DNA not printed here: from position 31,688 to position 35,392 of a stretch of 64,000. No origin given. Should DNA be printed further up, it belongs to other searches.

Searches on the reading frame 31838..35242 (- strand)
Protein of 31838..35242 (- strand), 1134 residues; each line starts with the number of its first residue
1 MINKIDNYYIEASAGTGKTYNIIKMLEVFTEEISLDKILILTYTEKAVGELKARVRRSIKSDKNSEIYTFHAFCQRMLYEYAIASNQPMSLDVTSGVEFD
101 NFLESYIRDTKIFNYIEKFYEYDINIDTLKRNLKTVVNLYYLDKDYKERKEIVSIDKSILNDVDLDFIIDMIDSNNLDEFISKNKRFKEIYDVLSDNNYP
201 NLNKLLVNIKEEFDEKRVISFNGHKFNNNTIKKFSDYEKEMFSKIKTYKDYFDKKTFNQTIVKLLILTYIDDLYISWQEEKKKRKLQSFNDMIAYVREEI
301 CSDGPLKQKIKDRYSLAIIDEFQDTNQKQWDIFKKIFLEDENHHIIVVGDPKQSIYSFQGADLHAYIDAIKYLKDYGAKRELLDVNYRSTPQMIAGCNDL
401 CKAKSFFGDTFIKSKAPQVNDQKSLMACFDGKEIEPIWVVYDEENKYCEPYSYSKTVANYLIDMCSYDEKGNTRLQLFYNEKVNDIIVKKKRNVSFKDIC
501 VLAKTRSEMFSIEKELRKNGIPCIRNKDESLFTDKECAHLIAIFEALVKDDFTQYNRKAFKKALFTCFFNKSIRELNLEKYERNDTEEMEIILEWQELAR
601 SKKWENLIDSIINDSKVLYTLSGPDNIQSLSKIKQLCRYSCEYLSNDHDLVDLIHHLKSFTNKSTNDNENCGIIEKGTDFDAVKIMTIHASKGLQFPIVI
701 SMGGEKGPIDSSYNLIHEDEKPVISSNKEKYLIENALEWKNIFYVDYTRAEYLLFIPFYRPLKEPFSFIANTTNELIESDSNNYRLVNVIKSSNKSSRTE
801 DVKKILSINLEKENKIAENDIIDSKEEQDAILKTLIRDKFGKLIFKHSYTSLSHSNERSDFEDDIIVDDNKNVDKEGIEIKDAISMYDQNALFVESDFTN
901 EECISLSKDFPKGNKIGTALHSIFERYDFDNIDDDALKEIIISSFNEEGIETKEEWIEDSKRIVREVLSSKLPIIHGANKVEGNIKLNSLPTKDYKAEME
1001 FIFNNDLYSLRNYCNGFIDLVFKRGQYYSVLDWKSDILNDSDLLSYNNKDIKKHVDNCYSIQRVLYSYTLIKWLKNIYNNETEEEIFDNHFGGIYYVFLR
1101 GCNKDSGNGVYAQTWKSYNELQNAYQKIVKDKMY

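Call 6: search_protein_families(library=pfam, proteins=[window:31838-35242:-], max_evalue=0.01)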
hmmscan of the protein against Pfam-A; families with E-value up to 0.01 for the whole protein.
window:31838-35242:- (1134 aa): 5 families
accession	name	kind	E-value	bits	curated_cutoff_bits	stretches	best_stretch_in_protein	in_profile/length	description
PF00580.27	UvrD-helicase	-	8.7e-43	147.4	23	1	8-369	16-266/271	UvrD/REP helicase N-terminal domain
PF13361.12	UvrD_C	-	2.6e-19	70.3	25.6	1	485-758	59-347/350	UvrD-like helicase C-terminal domain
PF13245.12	AAA_19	-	7.6e-18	65.4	25.1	1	8-358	14-133/134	AAA domain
PF13604.12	AAA_30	-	0.00028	21.1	27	0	308-353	84-127/191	AAA domain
PF13538.12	UvrD_C_2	-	0.0063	16.8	27.4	0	685-701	4-20/52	UvrD-like helicase C-terminal domain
